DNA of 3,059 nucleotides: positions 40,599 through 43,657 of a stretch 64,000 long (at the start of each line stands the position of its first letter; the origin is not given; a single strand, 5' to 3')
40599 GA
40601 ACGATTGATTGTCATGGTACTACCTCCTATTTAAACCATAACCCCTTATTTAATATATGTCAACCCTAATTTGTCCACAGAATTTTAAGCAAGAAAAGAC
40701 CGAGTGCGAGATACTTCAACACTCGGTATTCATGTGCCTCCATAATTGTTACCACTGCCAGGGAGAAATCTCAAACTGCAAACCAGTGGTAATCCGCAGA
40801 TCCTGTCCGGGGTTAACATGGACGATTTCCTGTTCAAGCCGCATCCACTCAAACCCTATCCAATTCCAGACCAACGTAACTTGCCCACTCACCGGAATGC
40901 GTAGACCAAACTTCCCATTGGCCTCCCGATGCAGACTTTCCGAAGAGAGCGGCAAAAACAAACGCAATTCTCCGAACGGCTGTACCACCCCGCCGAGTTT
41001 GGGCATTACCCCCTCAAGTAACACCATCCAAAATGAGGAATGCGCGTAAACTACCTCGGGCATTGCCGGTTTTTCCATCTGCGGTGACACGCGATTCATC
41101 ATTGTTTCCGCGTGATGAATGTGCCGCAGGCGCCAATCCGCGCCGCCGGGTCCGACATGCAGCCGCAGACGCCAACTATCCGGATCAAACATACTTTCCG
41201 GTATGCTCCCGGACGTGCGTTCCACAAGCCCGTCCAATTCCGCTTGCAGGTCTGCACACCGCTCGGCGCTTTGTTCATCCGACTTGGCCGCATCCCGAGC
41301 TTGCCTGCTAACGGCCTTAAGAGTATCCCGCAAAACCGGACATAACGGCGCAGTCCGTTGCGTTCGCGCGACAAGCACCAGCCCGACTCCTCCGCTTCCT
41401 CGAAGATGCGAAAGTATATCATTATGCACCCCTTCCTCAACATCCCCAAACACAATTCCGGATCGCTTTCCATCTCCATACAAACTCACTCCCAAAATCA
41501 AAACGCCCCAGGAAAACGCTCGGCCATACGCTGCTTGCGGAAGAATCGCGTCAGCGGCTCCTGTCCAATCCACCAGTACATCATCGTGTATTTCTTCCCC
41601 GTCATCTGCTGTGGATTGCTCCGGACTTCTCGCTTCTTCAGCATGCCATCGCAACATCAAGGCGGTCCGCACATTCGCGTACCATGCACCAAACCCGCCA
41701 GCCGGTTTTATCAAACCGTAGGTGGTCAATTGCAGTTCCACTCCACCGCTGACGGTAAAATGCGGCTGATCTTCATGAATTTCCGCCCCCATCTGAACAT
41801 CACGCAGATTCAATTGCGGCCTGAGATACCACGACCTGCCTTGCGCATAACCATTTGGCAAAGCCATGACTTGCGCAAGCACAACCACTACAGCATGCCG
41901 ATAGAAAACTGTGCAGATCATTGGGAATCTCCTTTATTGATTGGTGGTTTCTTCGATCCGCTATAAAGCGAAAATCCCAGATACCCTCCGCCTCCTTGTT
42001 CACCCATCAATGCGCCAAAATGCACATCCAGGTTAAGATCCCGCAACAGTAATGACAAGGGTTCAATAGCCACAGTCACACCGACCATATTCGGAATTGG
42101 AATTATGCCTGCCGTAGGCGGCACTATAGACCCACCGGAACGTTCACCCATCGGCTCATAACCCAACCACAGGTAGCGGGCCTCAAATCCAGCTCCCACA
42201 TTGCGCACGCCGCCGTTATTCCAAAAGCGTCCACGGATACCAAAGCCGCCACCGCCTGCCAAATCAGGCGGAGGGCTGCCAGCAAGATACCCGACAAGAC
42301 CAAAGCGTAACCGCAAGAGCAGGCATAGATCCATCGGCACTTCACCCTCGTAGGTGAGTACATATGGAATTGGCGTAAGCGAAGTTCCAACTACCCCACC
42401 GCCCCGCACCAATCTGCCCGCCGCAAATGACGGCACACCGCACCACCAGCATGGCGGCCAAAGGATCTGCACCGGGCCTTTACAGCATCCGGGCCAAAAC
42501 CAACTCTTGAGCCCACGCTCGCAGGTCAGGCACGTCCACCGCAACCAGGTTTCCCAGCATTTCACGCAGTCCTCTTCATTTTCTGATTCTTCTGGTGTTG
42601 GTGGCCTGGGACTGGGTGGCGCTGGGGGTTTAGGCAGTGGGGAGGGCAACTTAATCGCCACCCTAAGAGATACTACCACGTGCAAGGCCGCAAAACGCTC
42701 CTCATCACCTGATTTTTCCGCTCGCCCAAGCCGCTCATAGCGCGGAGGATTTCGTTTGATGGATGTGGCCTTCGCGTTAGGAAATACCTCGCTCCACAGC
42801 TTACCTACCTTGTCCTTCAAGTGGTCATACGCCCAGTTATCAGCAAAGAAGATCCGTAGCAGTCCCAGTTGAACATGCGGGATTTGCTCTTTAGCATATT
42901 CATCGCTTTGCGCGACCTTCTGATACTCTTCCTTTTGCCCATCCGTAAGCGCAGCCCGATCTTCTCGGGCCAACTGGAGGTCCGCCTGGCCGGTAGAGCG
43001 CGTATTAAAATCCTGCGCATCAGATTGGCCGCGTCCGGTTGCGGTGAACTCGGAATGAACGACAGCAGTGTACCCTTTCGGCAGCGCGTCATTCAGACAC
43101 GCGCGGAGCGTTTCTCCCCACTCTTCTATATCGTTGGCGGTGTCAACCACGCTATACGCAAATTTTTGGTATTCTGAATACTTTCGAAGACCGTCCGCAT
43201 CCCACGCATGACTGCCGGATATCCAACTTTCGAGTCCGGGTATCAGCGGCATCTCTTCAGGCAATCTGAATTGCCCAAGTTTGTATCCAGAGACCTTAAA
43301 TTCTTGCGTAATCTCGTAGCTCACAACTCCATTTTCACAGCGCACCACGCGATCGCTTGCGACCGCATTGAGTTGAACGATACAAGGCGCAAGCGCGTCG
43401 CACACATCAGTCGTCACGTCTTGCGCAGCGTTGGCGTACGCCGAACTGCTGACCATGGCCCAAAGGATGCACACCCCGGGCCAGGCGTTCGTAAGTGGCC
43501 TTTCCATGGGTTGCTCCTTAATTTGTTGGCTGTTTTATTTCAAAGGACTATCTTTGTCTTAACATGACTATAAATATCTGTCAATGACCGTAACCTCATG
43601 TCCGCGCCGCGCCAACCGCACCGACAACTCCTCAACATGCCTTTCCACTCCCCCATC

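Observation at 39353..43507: Four-gene operon of a Trp/Cys-rich secreted protein, a beta-barrel-like protein and two ~30-Cys secreted proteins in a GC-shifted region: candidate novel envelope or secretion module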

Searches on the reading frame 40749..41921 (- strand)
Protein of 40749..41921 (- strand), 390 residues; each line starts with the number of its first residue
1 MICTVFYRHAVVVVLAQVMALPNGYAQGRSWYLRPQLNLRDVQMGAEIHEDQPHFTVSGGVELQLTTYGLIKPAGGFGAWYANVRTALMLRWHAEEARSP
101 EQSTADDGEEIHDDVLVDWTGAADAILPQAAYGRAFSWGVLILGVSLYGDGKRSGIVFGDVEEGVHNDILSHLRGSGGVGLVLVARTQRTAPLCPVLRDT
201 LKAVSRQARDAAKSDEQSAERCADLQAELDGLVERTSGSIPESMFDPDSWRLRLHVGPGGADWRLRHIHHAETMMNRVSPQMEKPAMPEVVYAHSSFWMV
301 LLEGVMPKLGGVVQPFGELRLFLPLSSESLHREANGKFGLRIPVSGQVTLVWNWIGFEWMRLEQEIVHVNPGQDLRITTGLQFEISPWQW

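Call 3: search_protein_families(library=pfam, proteins=[window:40749-41921:-], max_evalue=1)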
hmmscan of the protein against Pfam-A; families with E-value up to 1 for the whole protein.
window:40749-41921:- (390 aa): 0 families

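Call 4: search_protein_families(library=ncbifam, proteins=[window:40749-41921:-], max_evalue=1)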
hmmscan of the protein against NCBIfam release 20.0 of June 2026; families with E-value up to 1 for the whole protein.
window:40749-41921:- (390 aa): 0 families

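Call 13: find_homologous_proteins(query=window:40749-41921:-, max_evalue=0.01)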
Query window:40749-41921:- (390 aa): 1 proteins with E <= 0.01 among 8000 candidates.
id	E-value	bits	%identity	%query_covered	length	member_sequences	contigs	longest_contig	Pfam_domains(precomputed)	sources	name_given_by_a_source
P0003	3.8e-266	900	100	100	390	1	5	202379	-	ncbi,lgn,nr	ncbi:hypothetical protein HYW17_05850 [Candidatus Uhrbacteria bacterium]|nr:hypothetical protein [Ca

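Call 22: search_protein_families(library=phrogs, proteins=[window:40749-41921:-], max_evalue=0.1)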
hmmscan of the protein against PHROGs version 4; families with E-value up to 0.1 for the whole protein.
window:40749-41921:- (390 aa): 0 families

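Call 23: search_protein_families(library=padloc, proteins=[window:40749-41921:-], max_evalue=0.1)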
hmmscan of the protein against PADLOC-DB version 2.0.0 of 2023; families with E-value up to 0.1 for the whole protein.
window:40749-41921:- (390 aa): 0 families

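Call 38: search_solved_structures(query=window:40749-41921:-, max_evalue=1)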
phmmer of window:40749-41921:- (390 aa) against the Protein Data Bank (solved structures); distinct sequences matched with E-value up to 1: 2.
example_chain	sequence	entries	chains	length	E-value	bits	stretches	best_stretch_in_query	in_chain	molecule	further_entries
9rwp_A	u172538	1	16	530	0.36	12.8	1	161-265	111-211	Ancestral Group II Chaperonin (ACII)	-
8h6s_C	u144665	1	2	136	0.5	12.3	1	277-345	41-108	Polyketide synthase modules 1-3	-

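Call 47: predict_structure(protein=window:40749-41921:-)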
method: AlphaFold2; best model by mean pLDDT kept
length: 390 residues; sequences in the alignment: 1
mean_pLDDT: 31.8   pTM: 0.23
mean pLDDT of the five models: 31.8, 29.5, 27.7, 26.6, 26.0
residues with pLDDT >= 90: 0; 70-90: 0; 50-70: 0; < 50: 390
segments of 3 or more residues with pLDDT < 50: 1-390
pLDDT, mean of each block of 10 residues (from residue 1): 32 35 35 33 32 31 30 25 25 28 33 26 29 26 30 30 34 32 31 37 41 41 43 37 31 28 27 28 28 23 26 26 36 43 37 30 35 38 27
secondary structure, 60 per line:
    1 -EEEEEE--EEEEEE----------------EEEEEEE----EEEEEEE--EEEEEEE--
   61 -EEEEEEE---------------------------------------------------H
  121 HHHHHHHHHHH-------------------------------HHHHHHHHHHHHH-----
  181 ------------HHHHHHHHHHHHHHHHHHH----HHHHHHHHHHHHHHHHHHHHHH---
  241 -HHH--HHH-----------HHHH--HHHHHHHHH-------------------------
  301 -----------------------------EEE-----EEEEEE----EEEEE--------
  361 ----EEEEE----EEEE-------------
elements in order: E2-7 E10-15 E32-38 E43-49 E52-58 E62-68 H120-131 H163-175 H193-211 H216-237 H261-264 H267-275 E330-332 E338-343 E348-352 E365-369 E374-377

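Call 74: find_related_loci(query=window:40749-41921:-, collection=viral_contigs, flank=8000)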
Query window:40749-41921:- (390 aa) in viral_contigs; peptide patterns used: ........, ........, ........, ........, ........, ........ (x = any residue, [..] = any of these).
1 stretches matched a pattern, but none encodes a relative of the query by tblastn (E <= 1e-3).

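Call 84: search_solved_structures(query=A2, max_evalue=10)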
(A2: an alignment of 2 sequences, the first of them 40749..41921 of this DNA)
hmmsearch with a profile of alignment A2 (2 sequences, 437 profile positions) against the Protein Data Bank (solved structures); distinct sequences matched with E-value up to 10: 1.
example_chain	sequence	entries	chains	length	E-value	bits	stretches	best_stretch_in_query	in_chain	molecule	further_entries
7szo_H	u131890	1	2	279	1.2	10.7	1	41-119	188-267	FimH,F1C putative fimbrial adhesin fusion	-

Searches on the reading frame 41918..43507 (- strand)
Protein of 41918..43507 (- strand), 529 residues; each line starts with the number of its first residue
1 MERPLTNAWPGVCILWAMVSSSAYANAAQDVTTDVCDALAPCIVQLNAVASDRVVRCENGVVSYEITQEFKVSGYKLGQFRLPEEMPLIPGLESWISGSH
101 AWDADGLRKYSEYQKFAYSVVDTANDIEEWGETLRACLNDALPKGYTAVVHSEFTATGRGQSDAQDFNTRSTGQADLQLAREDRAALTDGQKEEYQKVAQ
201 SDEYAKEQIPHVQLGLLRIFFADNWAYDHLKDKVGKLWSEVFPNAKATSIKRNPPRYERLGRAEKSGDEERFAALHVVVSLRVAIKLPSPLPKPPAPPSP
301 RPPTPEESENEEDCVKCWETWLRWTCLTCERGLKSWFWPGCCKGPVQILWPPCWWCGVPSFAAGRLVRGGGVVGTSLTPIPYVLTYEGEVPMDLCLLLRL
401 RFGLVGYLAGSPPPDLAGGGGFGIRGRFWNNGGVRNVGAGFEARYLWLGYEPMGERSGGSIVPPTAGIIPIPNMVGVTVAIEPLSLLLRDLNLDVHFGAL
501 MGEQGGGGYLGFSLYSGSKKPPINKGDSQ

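Call 3: search_protein_families(library=pfam, proteins=[window:41918-43507:-], max_evalue=1)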
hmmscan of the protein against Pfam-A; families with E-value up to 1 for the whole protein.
window:41918-43507:- (529 aa): 0 families

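Call 4: search_protein_families(library=ncbifam, proteins=[window:41918-43507:-], max_evalue=1)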
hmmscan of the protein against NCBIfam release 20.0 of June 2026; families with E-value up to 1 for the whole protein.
window:41918-43507:- (529 aa): 0 families

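Call 10: list_cluster_members(proteins=[window:41918-43507:-, window:40749-41921:-, window:39974-40615:-, window:39353-39964:-, window:44556-45380:-, window:35294-36619:-, window:36688-37818:-])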
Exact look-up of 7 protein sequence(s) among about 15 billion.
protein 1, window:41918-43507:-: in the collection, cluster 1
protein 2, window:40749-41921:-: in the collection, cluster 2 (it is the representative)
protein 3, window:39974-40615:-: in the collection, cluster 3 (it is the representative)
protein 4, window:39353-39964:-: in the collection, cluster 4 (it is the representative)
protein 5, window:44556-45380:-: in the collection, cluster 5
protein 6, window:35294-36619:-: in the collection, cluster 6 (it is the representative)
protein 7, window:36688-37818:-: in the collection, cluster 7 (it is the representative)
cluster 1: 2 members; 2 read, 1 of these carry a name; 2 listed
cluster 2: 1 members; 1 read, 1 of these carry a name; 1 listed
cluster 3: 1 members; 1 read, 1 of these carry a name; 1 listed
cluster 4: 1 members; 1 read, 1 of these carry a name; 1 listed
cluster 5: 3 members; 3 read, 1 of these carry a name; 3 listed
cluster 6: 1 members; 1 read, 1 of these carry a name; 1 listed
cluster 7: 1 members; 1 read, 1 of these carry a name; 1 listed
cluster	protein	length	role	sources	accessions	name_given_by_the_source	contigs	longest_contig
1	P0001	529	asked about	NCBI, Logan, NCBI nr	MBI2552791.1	hypothetical protein HYW17_05855 [Candidatus Uhrbacteria bacterium] | hypothetical protein [Candidatus Uhrbacteria bacterium]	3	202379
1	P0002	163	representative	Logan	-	-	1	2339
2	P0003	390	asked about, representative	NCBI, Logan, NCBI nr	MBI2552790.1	hypothetical protein HYW17_05850 [Candidatus Uhrbacteria bacterium] | hypothetical protein [Candidatus Uhrbacteria bacterium]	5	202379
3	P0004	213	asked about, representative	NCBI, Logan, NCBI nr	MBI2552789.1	hypothetical protein HYW17_05845 [Candidatus Uhrbacteria bacterium] | hypothetical protein [Candidatus Uhrbacteria bacterium]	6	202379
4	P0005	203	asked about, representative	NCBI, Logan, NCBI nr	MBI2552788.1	hypothetical protein HYW17_05840 [Candidatus Uhrbacteria bacterium] | hypothetical protein [Candidatus Uhrbacteria bacterium]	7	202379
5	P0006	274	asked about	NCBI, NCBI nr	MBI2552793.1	hypothetical protein HYW17_05870 [Candidatus Uhrbacteria bacterium] | hypothetical protein [Candidatus Uhrbacteria bacterium]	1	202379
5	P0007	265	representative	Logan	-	-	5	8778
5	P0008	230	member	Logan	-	-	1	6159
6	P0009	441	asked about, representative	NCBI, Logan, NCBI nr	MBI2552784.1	hypothetical protein HYW17_05820 [Candidatus Uhrbacteria bacterium] | hypothetical protein [Candidatus Uhrbacteria bacterium]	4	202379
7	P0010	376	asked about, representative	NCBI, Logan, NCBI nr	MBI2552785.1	glycosyltransferase family 4 protein [Candidatus Uhrbacteria bacterium]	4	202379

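Call 16: find_homologous_proteins(query=window:41918-43507:-, max_evalue=0.01)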
Query window:41918-43507:-: 8000 candidates shared short words with the query, none scored E <= 0.01.

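Call 22: search_protein_families(library=phrogs, proteins=[window:41918-43507:-], max_evalue=0.1)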
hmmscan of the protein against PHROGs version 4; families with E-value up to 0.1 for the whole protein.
window:41918-43507:- (529 aa): 0 families

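Call 23: search_protein_families(library=padloc, proteins=[window:41918-43507:-], max_evalue=0.1)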
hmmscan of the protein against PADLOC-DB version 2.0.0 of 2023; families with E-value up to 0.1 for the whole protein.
window:41918-43507:- (529 aa): 0 families

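Call 37: search_solved_structures(query=window:41918-43507:-, max_evalue=1)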
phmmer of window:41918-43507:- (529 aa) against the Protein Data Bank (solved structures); distinct sequences matched with E-value up to 1: 0.

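Call 75: find_related_loci(query=window:41918-43507:-, collection=viral_contigs, flank=8000)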
Query window:41918-43507:- (529 aa) in viral_contigs; peptide patterns used: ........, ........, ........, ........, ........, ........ (x = any residue, [..] = any of these).
3 stretches matched a pattern, but none encodes a relative of the query by tblastn (E <= 1e-3).

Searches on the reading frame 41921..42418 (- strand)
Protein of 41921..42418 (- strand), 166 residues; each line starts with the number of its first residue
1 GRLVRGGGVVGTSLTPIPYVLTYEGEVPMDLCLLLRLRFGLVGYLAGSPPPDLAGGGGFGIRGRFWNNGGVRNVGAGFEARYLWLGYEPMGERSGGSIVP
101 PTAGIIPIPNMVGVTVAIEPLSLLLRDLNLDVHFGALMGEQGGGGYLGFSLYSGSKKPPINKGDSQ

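Call 85: search_solved_structures(query=A3, max_evalue=10)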
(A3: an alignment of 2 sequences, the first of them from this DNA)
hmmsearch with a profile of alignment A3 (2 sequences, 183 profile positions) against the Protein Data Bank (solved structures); distinct sequences matched with E-value up to 10: 0.
